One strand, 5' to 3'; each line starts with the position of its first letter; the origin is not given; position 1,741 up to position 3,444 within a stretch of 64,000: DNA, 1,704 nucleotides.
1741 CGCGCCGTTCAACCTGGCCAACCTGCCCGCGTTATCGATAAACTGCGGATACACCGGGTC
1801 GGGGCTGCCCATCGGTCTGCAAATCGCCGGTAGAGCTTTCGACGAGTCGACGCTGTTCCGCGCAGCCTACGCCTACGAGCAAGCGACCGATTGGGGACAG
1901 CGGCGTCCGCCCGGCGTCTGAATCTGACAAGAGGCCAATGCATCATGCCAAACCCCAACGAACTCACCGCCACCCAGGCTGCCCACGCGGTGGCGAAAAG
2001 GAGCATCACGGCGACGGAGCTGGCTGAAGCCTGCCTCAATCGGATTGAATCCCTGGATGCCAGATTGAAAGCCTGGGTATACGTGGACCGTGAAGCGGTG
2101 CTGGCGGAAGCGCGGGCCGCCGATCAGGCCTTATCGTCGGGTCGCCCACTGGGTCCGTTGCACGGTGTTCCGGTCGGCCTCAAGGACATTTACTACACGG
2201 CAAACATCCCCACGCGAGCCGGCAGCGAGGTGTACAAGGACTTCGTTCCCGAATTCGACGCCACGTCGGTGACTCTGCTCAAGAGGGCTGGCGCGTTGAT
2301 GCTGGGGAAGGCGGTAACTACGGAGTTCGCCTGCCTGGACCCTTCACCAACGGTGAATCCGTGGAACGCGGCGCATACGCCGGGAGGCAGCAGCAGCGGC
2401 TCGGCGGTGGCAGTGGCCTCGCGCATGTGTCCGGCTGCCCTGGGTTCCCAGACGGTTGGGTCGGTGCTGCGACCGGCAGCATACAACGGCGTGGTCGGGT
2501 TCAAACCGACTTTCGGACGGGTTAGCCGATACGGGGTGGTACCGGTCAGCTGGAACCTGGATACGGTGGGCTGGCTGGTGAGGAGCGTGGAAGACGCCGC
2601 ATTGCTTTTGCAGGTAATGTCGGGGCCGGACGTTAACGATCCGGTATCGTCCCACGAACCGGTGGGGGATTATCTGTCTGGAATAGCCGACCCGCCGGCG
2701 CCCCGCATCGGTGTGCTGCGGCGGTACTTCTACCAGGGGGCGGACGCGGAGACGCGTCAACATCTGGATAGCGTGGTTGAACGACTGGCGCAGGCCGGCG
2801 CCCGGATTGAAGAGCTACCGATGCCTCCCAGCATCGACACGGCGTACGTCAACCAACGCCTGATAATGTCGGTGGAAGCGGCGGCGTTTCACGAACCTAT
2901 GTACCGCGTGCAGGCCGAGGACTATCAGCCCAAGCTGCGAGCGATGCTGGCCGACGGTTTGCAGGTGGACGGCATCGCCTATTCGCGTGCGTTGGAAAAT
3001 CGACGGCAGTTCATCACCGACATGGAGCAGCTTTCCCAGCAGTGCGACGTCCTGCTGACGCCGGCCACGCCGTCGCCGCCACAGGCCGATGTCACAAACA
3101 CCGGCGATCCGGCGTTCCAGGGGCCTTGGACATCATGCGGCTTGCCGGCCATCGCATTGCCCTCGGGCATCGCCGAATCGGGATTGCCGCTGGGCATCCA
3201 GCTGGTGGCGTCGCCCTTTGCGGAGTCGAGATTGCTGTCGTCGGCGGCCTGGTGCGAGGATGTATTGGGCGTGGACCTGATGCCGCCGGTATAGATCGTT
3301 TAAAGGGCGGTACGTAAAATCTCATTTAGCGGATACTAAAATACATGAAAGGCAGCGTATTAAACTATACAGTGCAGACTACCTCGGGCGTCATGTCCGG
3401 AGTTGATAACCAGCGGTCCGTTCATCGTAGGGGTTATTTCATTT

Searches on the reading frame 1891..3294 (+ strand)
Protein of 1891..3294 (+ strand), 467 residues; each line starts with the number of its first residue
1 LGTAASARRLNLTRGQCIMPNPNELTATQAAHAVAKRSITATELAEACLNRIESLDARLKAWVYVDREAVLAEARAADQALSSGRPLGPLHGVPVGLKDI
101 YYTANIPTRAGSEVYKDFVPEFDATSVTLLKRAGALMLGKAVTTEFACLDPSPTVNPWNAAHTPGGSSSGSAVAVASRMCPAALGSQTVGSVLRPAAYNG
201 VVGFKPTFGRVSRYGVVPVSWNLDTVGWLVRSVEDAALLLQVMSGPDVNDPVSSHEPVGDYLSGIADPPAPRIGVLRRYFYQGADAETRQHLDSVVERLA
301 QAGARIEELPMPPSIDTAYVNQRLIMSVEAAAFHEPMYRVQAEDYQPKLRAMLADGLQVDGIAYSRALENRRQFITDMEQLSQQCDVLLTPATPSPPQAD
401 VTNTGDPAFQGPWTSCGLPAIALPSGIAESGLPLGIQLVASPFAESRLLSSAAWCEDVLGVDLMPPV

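Call 67: find_encoding_contigs(protein=window:1891-3294:+, flank=10000, max_places=6)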
Protein window:1891-3294:+ (467 aa): no gene with exactly this product is on record in the collection.

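Call 69: find_encoding_contigs(protein=window:1945-3291:+, flank=10000, max_places=6)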
Protein seq(449 aa) (449 aa): no gene with exactly this product is on record in the collection.
